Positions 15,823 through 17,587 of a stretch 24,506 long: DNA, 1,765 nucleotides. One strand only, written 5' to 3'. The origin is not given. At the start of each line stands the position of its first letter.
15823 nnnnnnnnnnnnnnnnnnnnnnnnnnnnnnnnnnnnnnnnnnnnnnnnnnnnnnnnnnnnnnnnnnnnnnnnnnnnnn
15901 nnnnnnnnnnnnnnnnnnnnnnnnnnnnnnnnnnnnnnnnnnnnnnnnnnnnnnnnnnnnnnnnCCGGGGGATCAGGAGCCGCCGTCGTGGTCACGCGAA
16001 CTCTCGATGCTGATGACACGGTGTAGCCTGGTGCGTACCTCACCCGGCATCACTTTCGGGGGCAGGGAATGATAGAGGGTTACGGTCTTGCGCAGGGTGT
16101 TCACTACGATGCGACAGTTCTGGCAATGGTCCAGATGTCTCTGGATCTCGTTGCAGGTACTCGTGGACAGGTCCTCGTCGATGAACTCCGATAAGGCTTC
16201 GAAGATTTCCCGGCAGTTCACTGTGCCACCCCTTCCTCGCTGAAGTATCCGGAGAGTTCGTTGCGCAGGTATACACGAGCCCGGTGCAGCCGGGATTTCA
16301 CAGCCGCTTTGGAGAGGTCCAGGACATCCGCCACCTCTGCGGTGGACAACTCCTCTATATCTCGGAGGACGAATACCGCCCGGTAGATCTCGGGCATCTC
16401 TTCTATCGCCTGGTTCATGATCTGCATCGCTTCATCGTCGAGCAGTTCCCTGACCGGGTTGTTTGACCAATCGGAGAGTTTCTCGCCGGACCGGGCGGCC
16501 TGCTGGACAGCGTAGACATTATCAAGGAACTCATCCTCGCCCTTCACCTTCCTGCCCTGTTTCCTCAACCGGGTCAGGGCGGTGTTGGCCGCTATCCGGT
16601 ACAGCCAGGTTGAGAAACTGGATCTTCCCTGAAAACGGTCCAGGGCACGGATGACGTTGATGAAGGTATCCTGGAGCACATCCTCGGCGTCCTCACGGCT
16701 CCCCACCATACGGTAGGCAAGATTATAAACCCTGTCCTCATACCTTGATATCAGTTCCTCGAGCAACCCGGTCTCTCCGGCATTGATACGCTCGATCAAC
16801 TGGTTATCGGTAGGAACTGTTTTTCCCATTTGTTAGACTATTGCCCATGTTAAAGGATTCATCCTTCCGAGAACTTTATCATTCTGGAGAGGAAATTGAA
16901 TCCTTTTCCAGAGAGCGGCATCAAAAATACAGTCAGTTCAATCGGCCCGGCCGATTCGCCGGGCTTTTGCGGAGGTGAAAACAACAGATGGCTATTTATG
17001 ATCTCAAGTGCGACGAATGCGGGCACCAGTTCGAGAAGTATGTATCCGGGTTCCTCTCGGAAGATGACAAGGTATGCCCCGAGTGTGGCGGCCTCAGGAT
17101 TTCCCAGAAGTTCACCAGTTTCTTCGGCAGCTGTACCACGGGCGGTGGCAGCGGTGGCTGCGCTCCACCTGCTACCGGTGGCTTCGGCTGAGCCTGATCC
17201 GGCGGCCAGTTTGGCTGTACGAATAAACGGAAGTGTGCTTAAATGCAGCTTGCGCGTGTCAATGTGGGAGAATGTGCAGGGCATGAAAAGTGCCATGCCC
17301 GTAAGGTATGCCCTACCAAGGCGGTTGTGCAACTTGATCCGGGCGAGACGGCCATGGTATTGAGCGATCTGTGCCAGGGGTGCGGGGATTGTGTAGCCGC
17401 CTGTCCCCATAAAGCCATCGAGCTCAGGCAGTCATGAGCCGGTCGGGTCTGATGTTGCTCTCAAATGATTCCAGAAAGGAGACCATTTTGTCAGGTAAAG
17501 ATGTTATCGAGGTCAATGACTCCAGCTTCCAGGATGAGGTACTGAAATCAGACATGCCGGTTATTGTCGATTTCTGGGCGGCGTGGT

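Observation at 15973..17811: Self-contained thiol-stress module: ECF sigma/ZAS anti-sigma facing zinc ribbon-ferredoxin-trxA, with twin promoter motifs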

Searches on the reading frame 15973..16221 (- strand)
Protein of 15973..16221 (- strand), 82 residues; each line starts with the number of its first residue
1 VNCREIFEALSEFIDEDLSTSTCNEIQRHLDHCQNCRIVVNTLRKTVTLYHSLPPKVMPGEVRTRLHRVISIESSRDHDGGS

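Call 3: search_protein_families(library=pfam, proteins=[window:15973-16221:-], max_evalue=0.01)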
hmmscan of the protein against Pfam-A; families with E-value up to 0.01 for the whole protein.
window:15973-16221:- (82 aa): 1 family
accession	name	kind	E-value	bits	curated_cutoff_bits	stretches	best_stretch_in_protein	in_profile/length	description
PF13490.11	zf-HC2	-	6.6e-10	39.3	22.2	1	3-37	1-35/35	Putative zinc-finger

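Call 4: search_protein_families(library=ncbifam, proteins=[window:15973-16221:-], max_evalue=0.01)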
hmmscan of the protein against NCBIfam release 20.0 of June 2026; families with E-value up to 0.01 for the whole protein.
window:15973-16221:- (82 aa): 3 families
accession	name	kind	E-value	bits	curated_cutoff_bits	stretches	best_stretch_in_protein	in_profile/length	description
TIGR03988.1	antisig_RsrA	equivalog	1.1e-09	38.3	62.5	1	2-71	1-71/77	mycothiol system anti-sigma-R factor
NF052368.1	antisigmaE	subfamily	6e-06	26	50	1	1-37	2-38/48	anti-sigma factor family protein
NF052375.1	antisigma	equivalog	0.00035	20.6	100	1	18-73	10-65/217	anti-sigma factor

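Call 28: search_solved_structures(query=window:15973-16221:-, max_evalue=1, show_alignments=4)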
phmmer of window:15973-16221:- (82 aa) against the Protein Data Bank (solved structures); distinct sequences matched with E-value up to 1: 9.
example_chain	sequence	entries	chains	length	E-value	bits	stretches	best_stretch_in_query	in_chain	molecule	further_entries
9jpt_A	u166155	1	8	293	0.044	17.4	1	28-67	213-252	Viral capsid 39 protein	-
9jpr_A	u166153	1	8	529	0.11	16.1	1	28-67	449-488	Glutathione S-transferase class-mu 26 kDa isozyme,Viral capsid 39 protein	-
5frf_A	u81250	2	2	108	0.15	15.7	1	2-66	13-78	ANTI-SIGMA FACTOR RSRA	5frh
5wuq_C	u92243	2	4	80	0.17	15.6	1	2-62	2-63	Anti-sigma-W factor RsiW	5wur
3gax_A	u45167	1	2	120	0.68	13.6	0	4-34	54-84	Cystatin-C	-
1r4c_A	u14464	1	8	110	0.72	13.5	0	4-34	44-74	Cystatin C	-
1wq6_A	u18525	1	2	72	0.74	13.5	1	11-49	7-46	AML1-ETO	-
1g96_A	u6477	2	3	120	0.81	13.4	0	4-34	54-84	CYSTATIN C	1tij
4jol_A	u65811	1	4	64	0.82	13.4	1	12-49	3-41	Protein CBFA2T1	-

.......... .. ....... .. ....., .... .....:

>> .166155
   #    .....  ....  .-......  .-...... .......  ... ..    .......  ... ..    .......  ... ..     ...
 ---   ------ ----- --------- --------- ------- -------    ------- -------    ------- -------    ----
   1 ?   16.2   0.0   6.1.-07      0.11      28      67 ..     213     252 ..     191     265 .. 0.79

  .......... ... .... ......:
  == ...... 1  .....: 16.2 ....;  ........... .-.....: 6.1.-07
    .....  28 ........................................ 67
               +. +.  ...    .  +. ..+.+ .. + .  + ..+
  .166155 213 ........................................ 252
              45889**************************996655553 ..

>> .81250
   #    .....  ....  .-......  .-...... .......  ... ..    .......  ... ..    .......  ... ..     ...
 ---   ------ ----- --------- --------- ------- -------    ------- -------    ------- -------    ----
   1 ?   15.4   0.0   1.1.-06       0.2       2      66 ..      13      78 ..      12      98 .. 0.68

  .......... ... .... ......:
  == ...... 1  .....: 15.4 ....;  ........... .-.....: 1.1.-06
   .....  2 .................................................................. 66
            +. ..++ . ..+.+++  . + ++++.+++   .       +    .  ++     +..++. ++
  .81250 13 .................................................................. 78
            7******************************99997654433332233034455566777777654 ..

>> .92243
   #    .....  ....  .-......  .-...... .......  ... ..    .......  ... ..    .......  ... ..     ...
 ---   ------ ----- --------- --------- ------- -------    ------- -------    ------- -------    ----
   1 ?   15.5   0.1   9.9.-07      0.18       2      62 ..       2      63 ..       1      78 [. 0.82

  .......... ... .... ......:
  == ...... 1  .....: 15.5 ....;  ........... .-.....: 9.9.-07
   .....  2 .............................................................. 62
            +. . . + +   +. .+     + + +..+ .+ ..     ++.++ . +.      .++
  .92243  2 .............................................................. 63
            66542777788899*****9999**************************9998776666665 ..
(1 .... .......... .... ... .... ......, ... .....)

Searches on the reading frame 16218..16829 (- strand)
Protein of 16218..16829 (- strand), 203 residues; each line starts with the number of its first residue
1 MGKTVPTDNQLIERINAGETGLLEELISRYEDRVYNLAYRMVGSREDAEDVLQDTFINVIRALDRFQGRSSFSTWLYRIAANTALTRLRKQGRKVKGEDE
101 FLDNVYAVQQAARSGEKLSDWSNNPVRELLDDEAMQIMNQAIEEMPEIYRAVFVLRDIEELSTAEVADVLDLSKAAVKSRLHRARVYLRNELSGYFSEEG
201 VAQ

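Call 3: search_protein_families(library=pfam, proteins=[window:16218-16829:-], max_evalue=0.01)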
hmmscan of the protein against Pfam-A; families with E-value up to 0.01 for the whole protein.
window:16218-16829:- (203 aa): 4 families
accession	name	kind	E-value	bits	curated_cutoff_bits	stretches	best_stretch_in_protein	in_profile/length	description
PF04542.20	Sigma70_r2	-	1.7e-24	85.9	24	1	26-93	1-70/71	Sigma-70 region 2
PF08281.18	Sigma70_r4_2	-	2.1e-17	63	25.7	1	138-186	4-52/54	Sigma-70, region 4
PF04545.22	Sigma70_r4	-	1.2e-09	38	24.1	1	141-189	1-49/50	Sigma-70, region 4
PF07638.17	Sigma70_ECF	-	4.8e-08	33.6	21.1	1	10-193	6-184/185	ECF sigma factor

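Call 4: search_protein_families(library=ncbifam, proteins=[window:16218-16829:-], max_evalue=0.01)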
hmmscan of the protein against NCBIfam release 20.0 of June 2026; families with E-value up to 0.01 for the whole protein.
window:16218-16829:- (203 aa): 110 families (the best 25 are shown)
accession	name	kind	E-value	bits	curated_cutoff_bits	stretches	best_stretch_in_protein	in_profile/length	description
NF008888.0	PRK11922.1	equivalog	3.8e-51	173.9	204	1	5-193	14-197/231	RNA polymerase sigma factor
NF007223.0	PRK09641.1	equivalog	2.9e-43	147.9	209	1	9-193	6-185/187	RNA polymerase sigma factor SigW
TIGR02939.1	RpoE_Sigma70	equivalog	6.9e-39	133.8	236.15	1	6-192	5-186/190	RNA polymerase sigma factor RpoE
TIGR02948.1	SigW_bacill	equivalog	9.1e-39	133.4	243.1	1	9-192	6-184/187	RNA polymerase sigma factor SigW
NF009166.1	PRK12513.1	equivalog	5.5e-38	130.6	206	1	6-195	7-189/193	RNA polymerase sigma factor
NF006089.0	PRK08241.1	subfamily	6.2e-38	130.7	240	1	10-190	11-202/343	RNA polymerase subunit sigma-70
TIGR02937.1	sigma70-ECF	superfamily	3.6e-36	124.3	42.9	1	23-192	3-165/165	sigma-70 family RNA polymerase sigma factor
NF004113.0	PRK05602.1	equivalog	3.5e-34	118.3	208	1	7-194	31-203/211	RNA polymerase sigma factor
NF007225.0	PRK09643.1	equivalog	3.1e-33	115.2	190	1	6-195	12-185/204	RNA polymerase sigma factor SigM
TIGR02985.1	Sig70_bacteroi1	subfamily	6.5e-33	114.2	126.4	1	24-192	4-162/162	RNA polymerase sigma-70 factor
NF009171.0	PRK12518.1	equivalog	8e-33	113.9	208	1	5-201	11-189/191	RNA polymerase sigma factor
TIGR02950.1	SigM_subfam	subfamily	5.3e-31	107.6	147.95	1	23-190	2-156/159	RNA polymerase sigma factor, SigM family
NF058625.1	sigma_PG0214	equivalog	9.1e-31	106.8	130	1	25-193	8-162/170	GFO_1088 family ECF-type sigma factor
TIGR02960.1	SigX5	hypoth_equivalog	1e-30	107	264.75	1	23-192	7-190/322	RNA polymerase sigma-70 factor, TIGR02960 family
NF007229.0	PRK09647.1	equivalog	4.6e-30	104.6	265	1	23-193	46-203/220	RNA polymerase sigma factor SigE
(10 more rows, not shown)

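Call 11: find_related_loci(query=window:16218-16829:-, collection=genome_contigs, flank=2500)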
Query window:16218-16829:- (203 aa) in genome_contigs; peptide patterns used: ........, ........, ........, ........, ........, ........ (x = any residue, [..] = any of these).
121 stretches matched a pattern; 6 encode a relative of the query (tblastn E <= 1e-3); 6 distinct loci.
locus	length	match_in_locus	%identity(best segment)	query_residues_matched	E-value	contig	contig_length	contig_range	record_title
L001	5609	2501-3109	95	1-203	1e-129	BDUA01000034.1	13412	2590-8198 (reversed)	Bacterium BMS3Abin01 DNA, contig: NODE_42, whole genome shotgun sequence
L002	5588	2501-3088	82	1-196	3e-109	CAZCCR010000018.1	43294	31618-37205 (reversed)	MAG TPA_asm: uncultured Gaiellales bacterium isolate binchicken_co253_66 genome assembly, contig: NODE_313_length_43294_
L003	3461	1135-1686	36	11-197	7e-34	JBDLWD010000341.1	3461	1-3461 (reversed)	MAG: Verrucomicrobiota bacterium isolate logan1_2019_sw_WHONDRS-S19S_0097_B_bin.36 scaffold_1683936, whole genome shotgu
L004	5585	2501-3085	30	1-200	4e-27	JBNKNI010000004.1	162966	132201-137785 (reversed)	MAG: Reinekea sp. isolate G2.bin.2.strict NODE_4_length_162966_cov_6.816048, whole genome shotgun sequence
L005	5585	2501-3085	30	1-200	8e-27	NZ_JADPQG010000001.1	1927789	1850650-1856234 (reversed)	Reinekea sp. G2M2-21 1, whole genome shotgun sequence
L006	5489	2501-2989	28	18-192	5e-20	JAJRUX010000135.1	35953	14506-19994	MAG: Gammaproteobacteria bacterium isolate Dive96_bin10.247 k141_2707136, whole genome shotgun sequence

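Call 29: search_solved_structures(query=window:16218-16829:-, max_evalue=0.00001, show_alignments=0)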
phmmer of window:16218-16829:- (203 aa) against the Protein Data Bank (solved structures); distinct sequences matched with E-value up to 0.00001: 25.
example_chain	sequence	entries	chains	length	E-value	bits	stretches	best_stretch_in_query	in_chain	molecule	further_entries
1or7_A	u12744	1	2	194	6e-31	111.1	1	7-192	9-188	RNA polymerase sigma-E factor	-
6jbq_F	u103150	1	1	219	8.9e-31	110.6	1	7-192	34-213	ECF RNA polymerase sigma-E factor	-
8z6g_B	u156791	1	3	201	3.7e-29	105.3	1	4-191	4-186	RNA polymerase sigma factor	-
6in7_B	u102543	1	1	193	4.4e-29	105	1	6-190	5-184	RNA polymerase sigma-H factor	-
5wuq_A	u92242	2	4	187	2.6e-28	102.5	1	11-192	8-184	ECF RNA polymerase sigma factor SigW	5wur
7qh5_A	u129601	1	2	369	3.8e-23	85.7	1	13-202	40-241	RNA polymerase sigma factor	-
9m9d_F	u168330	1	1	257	3.9e-22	82.4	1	24-195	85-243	ECF RNA polymerase sigma factor SigE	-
9m9e_F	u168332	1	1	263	4.2e-22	82.3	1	24-195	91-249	ECF RNA polymerase sigma factor SigE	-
9m98_F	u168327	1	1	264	4.3e-22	82.3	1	24-195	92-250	ECF RNA polymerase sigma factor SigE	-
2map_A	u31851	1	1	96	5.7e-18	68.8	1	7-95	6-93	RNA polymerase sigma factor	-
2mao_A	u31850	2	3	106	6.9e-18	68.5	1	7-95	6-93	RNA polymerase sigma factor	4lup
5zx2_F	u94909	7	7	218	4.2e-17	66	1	31-202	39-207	ECF RNA polymerase sigma factor SigH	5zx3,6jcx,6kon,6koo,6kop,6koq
5or5_A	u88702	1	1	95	1.1e-16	64.7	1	7-95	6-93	ECF RNA polymerase sigma-E factor,ECF RNA polymerase sigma factor SigW,ECF RNA polymerase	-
6jcy_F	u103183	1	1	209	8.7e-15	58.4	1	31-202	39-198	ECF RNA polymerase sigma factor SigH,ECF RNA polymerase sigma factor SigE,ECF RNA polymera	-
6dxo_A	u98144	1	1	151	2.3e-11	47.3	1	11-87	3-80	RNA polymerase ECF-subfamily sigma factor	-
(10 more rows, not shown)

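Call 60: find_homologous_proteins(query=window:16218-16829:-, max_evalue=1e-20)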
Query window:16218-16829:- (203 aa): 6109 proteins with E <= 1e-20 among 8000 candidates; the best 120 are listed. Only proteins of 111 to 356 residues were searched: fused or split forms outside these lengths cannot appear, so this answer is no evidence that the protein stands alone or is whole; lengths 'longer' or 'shorter' looks for them.
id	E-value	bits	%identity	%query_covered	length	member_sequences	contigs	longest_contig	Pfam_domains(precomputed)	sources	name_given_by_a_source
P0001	1.6e-124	431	100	100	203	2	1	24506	PF07638.18,PF04545.23,PF04542.21,PF08281.19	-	-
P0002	8.7e-104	363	82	100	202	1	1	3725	PF07638.18,PF04545.23,PF04542.21,PF12645.14,PF08281.19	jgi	-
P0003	1.2e-98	347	81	98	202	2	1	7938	PF07638.18,PF04545.23,PF04542.21,PF08281.19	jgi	jgi:RNA polymerase sigma-70 factor (ECF subfamily)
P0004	6.4e-97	341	76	100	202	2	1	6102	PF07638.18,PF04545.23,PF04542.21,PF08281.19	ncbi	-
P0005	5.2e-96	338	77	100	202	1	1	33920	PF07638.18,PF04545.23,PF04542.21,PF08281.19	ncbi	-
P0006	1.5e-94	333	78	98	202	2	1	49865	PF07638.18,PF04545.23,PF04542.21,PF08281.19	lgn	-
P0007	3.5e-94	332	74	100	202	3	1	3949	PF07638.18,PF04545.23,PF04542.21,PF08281.19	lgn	-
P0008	1.5e-92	327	78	97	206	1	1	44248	PF07638.18,PF04545.23,PF04542.21,PF08281.19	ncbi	-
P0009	4.8e-91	322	74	97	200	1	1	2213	PF07638.18,PF04545.23,PF04542.21,PF08281.19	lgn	-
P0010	9.1e-84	298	71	97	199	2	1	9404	PF07638.18,PF04545.23,PF04542.21,PF08281.19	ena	-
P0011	2.6e-82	293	67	100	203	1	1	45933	PF07638.18,PF04545.23,PF04542.21,PF12645.14,PF08281.19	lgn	-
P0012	6.3e-82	292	67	99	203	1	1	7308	PF07638.18,PF04545.23,PF04542.21,PF12645.14,PF08281.19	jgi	jgi:RNA polymerase sigma-70 factor (ECF subfamily)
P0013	7.8e-82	292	66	100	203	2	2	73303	PF07638.18,PF04545.23,PF04542.21,PF12645.14,PF08281.19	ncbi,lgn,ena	-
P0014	6.2e-81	289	68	98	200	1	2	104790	PF07638.18,PF04545.23,PF04542.21,PF12645.14,PF08281.19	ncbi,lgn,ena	-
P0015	9.4e-81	288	67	98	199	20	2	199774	PF07638.18,PF04545.23,PF04542.21,PF08281.19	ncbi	ncbi:MAG: RNA polymerase sigma factor [Thermoleophilia bacterium]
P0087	1.3e-52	196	54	95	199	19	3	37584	PF07638.18,PF04545.23,PF04542.21,PF08281.19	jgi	jgi:RNA polymerase sigma-70 factor (ECF subfamily)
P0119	1.4e-49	187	52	95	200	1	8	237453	PF07638.18,PF22233.3,PF04545.23,PF04542.21,PF08281.19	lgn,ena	-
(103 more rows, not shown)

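Call 61: find_encoding_contigs(protein=P0119, flank=3000, max_places=2)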
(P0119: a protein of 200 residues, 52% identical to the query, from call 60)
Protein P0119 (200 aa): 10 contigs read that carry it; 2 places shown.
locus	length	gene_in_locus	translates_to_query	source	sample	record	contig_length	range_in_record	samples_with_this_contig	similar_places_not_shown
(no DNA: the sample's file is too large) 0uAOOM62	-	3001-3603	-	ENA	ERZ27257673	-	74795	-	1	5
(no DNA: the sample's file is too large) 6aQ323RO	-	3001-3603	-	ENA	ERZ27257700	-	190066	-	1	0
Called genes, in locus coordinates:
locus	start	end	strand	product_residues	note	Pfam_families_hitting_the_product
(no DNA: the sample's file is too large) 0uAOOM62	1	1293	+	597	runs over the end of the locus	PF07676:PD40 (faint), PF26550:Tricorn_2nd (faint), PF26549:Tricorn_N (faint)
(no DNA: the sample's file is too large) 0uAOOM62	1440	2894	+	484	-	PF00158:Sigma54_activat, PF14532:Sigma54_activ_2, PF07728:AAA_5 (weak), PF25601:AAA_lid_14, PF02954:HTH_8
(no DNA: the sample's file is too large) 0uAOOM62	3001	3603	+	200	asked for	PF07638:Sigma70_ECF (weak), PF04542:Sigma70_r2, PF08281:Sigma70_r4_2, PF04545:Sigma70_r4, PF22233:PhyR_sigma-like (weak)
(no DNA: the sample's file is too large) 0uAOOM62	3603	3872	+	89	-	PF13490:zf-HC2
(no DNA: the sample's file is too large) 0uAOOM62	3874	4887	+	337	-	PF01075:Glyco_transf_9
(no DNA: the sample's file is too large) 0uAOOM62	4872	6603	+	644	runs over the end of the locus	PF00514:Arm (faint), PF02985:HEAT (faint), PF13646:HEAT_2, PF03130:HEAT_PBS (faint), PF12717:Cnd1 (faint), PF13513:HEAT_EZ (faint), PF13646:HEAT_2, PF00160:Pro_isomerase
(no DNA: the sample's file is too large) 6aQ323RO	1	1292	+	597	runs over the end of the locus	PF07676:PD40 (faint), PF26550:Tricorn_2nd (faint), PF26549:Tricorn_N (faint)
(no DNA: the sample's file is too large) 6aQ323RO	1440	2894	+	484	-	PF00158:Sigma54_activat, PF14532:Sigma54_activ_2, PF07728:AAA_5 (weak), PF25601:AAA_lid_14, PF02954:HTH_8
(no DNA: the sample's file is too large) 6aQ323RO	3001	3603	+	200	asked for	PF07638:Sigma70_ECF (weak), PF04542:Sigma70_r2, PF08281:Sigma70_r4_2, PF04545:Sigma70_r4, PF22233:PhyR_sigma-like (weak)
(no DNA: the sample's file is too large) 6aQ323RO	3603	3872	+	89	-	PF13490:zf-HC2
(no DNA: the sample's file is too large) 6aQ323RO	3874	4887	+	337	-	PF01075:Glyco_transf_9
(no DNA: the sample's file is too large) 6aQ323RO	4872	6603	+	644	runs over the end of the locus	PF00514:Arm (faint), PF02985:HEAT (faint), PF13646:HEAT_2, PF03130:HEAT_PBS (faint), PF12717:Cnd1 (faint), PF13513:HEAT_EZ (faint), PF13646:HEAT_2, PF00160:Pro_isomerase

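Call 62: find_encoding_contigs(protein=P0087, flank=3000, max_places=2)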
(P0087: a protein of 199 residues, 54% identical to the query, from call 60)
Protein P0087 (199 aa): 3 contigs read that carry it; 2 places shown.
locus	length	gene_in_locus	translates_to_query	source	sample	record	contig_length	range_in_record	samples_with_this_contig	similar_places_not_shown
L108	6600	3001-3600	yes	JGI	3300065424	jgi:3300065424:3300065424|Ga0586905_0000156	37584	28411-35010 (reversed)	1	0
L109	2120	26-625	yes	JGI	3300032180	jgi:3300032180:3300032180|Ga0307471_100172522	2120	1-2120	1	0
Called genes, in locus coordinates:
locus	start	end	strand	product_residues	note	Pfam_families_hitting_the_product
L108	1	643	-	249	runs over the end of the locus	PF02517:Rce1-like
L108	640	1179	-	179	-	PF03551:PadR, PF10400:Vir_act_alpha_C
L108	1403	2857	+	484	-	PF00158:Sigma54_activat, PF14532:Sigma54_activ_2, PF07728:AAA_5 (faint), PF25601:AAA_lid_14, PF02954:HTH_8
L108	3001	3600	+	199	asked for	PF07638:Sigma70_ECF (faint), PF04542:Sigma70_r2, PF08281:Sigma70_r4_2, PF04545:Sigma70_r4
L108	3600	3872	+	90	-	PF13490:zf-HC2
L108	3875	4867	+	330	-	PF01075:Glyco_transf_9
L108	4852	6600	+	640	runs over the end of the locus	PF02985:HEAT (faint), PF03130:HEAT_PBS (faint), PF13513:HEAT_EZ (faint), PF13646:HEAT_2, PF00514:Arm (faint), PF13646:HEAT_2, PF00160:Pro_isomerase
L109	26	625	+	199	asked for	PF07638:Sigma70_ECF (faint), PF04542:Sigma70_r2, PF08281:Sigma70_r4_2, PF04545:Sigma70_r4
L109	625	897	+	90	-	PF13490:zf-HC2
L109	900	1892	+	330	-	PF01075:Glyco_transf_9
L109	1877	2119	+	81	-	?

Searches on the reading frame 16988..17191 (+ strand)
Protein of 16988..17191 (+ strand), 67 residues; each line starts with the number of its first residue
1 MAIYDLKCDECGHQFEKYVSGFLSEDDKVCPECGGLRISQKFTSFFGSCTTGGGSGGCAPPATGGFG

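Call 3: search_protein_families(library=pfam, proteins=[window:16988-17191:+], max_evalue=0.01)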
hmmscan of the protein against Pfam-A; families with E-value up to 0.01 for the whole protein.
window:16988-17191:+ (67 aa): 9 families
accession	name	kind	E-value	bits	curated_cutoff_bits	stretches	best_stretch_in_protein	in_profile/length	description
PF09723.15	Zn_ribbon_8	-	1.2e-12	48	34.4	1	1-36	1-35/41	Zinc ribbon domain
PF13248.11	Zn_ribbon_3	-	3e-05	23.8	27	0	23-34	12-23/26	zinc-ribbon domain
PF25206.1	DUF7836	-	0.0013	19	26.7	1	4-43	6-46/59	Domain of unknown function (DUF7836)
PF14149.11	YhfH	-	0.0019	18.4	27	0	27-50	13-35/37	YhfH-like protein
PF13005.12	zf-IS66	-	0.0027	18.5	27.3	0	27-41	1-17/46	zinc-finger binding domain of transposase IS66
PF14311.12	DUF4379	-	0.0031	18.1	24.5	1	7-35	29-55/56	Probable Treble clef zinc finger domain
PF08274.17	Zn_Ribbon_YjdM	-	0.0053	17.2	30.8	0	8-16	22-30/30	PhnA Zinc-Ribbon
PF06827.20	zf-FPG_IleRS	-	0.0082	16.4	21.3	0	6-19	2-15/30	Zinc finger found in FPG and IleRS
PF01155.25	HypA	-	0.0084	16.6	28.9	1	6-38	71-97/112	Hydrogenase/urease nickel incorporation, metallochaperone, hypA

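Call 4: search_protein_families(library=ncbifam, proteins=[window:16988-17191:+], max_evalue=0.01)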
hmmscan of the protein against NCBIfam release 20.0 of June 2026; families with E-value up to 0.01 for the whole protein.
window:16988-17191:+ (67 aa): 5 families
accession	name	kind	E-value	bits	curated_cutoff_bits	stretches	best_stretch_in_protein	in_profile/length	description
TIGR02605.1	CxxC_CxxC_SSSS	subfamily_domain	8.1e-11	41.8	31.3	1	1-45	1-46/52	FmdB family zinc ribbon protein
NF053663.1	RPWMISH_prot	domain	0.00049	20.8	120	1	1-36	1-35/115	RPWMISH domain-containing protein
TIGR04165.1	methano_modCys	hypoth_equivalog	0.00052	20.2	60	0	5-16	36-47/50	TIGR04165 family Cys-rich peptide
NF033497.1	rubre_like_arch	subfamily_domain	0.0052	16.5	32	0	29-35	18-24/34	rubrerythrin-like domain-containing protein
NF045720.1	rubredox_RCKP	subfamily_domain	0.0096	15.5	45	0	1-15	1-13/34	RCKP-type rubredoxin-like domain-containing protein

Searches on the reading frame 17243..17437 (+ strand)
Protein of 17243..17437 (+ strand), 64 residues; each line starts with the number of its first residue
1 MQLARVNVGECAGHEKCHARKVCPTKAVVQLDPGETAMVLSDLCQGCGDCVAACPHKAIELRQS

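Call 3: search_protein_families(library=pfam, proteins=[window:17243-17437:+], max_evalue=0.01)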
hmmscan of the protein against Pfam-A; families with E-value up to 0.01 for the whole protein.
window:17243-17437:+ (64 aa): 10 families
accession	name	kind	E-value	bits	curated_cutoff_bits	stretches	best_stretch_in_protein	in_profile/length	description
PF25160.1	LdpA_Fe-S-bd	-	1.6e-09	37.8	27.6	1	20-62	10-46/49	LdpA Fe-S cluster-binding domain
PF12838.12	Fer4_7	-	1.7e-08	35.3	27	2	44-63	2-21/52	4Fe-4S dicluster domain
PF14697.11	Fer4_21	-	2.3e-07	31.2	35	1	4-61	1-59/59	4Fe-4S dicluster domain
PF00037.32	Fer4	-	3.2e-07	30.3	21.1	1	41-60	5-24/24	4Fe-4S binding domain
PF12837.12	Fer4_6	-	9.9e-07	28.9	25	1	41-59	6-24/24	4Fe-4S binding domain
PF13187.11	Fer4_9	-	3.1e-06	27.5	27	1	15-59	6-52/52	4Fe-4S dicluster domain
PF13237.11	Fer4_10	-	4.4e-06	27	25.5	1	7-55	5-53/53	4Fe-4S dicluster domain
PF12797.12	Fer4_2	-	0.0001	22.5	24.5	1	41-55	7-21/22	4Fe-4S binding domain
PF13484.11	Fer4_16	-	0.00026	22.1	30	1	44-62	2-20/66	4Fe-4S double cluster binding domain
PF12800.12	Fer4_4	-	0.0085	16.8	24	1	42-55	2-15/17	4Fe-4S binding domain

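Call 4: search_protein_families(library=ncbifam, proteins=[window:17243-17437:+], max_evalue=0.01)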
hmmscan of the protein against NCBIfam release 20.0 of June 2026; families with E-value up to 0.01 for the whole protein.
window:17243-17437:+ (64 aa): 68 families (the best 25 are shown)
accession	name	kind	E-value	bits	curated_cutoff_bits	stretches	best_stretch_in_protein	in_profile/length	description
TIGR01944.1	rnfB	subfamily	1.7e-08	34.2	68.7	1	3-63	107-164/190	RnfABCDGE type electron transport complex subunit B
NF040770.1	hetero_SS_HdrA2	exception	1.1e-07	30.4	1100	1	4-63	572-627/777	CoB-CoM heterodisulfide reductase HdrA2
TIGR02179.1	PorD_KorD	subfamily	2.5e-07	30.7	60.05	1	10-62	26-75/78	2-oxoacid:acceptor oxidoreductase, delta subunit, pyruvate/2-ketoisovalerate family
NF045992.1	CircClkLdpA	equivalog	2.7e-07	30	450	1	4-61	98-154/360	circadian clock protein LdpA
NF040684.1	PorD_Arch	equivalog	4.3e-07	29.9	120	1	11-62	34-82/85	pyruvate synthase subunit PorD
NF009410.0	PRK12771.1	subfamily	6.1e-07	28.4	516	1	9-62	512-563/566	NAD(P)-binding protein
NF006446.0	PRK08764.1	equivalog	7.4e-07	29.1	220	1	2-63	79-137/139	Rnf electron transport complex subunit RnfB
NF040864.1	HgcB_ferredoxin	equivalog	7.7e-07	28.9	99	1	7-62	12-64/93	mercury methylation ferredoxin HgcB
NF003475.0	PRK05113.1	equivalog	1.7e-06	28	203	1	2-62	106-163/190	electron transport complex subunit RsxB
TIGR02700.1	flavo_MJ0208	hypoth_equivalog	2.3e-06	27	251.35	1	9-60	148-195/234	dihydromethanopterin reductase (acceptor)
TIGR03287.1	methan_mark_16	hypoth_equivalog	2.3e-06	26.3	363.95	1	6-60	299-348/391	methanogenesis marker 16 metalloprotein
NF045797.1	DsrO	equivalog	3.4e-06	26.7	200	1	15-59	107-150/235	sulfate reduction electron transfer complex DsrMKJOP subunit DsrO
TIGR04105.1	FeFe_hydrog_B1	subfamily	4.9e-06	25.5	450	1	11-59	116-159/462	monomeric [FeFe] hydrogenase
NF005503.0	PRK07118.1-2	equivalog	5.2e-06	25.9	252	1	11-62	140-187/292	RnfABCDGE type electron transport complex subunit B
NF048010.1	SfplDhtActHpsHDes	equivalog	6.2e-06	25.2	430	1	6-60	52-106/298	(2S)-3-sulfopropanediol dehydratase activating enzyme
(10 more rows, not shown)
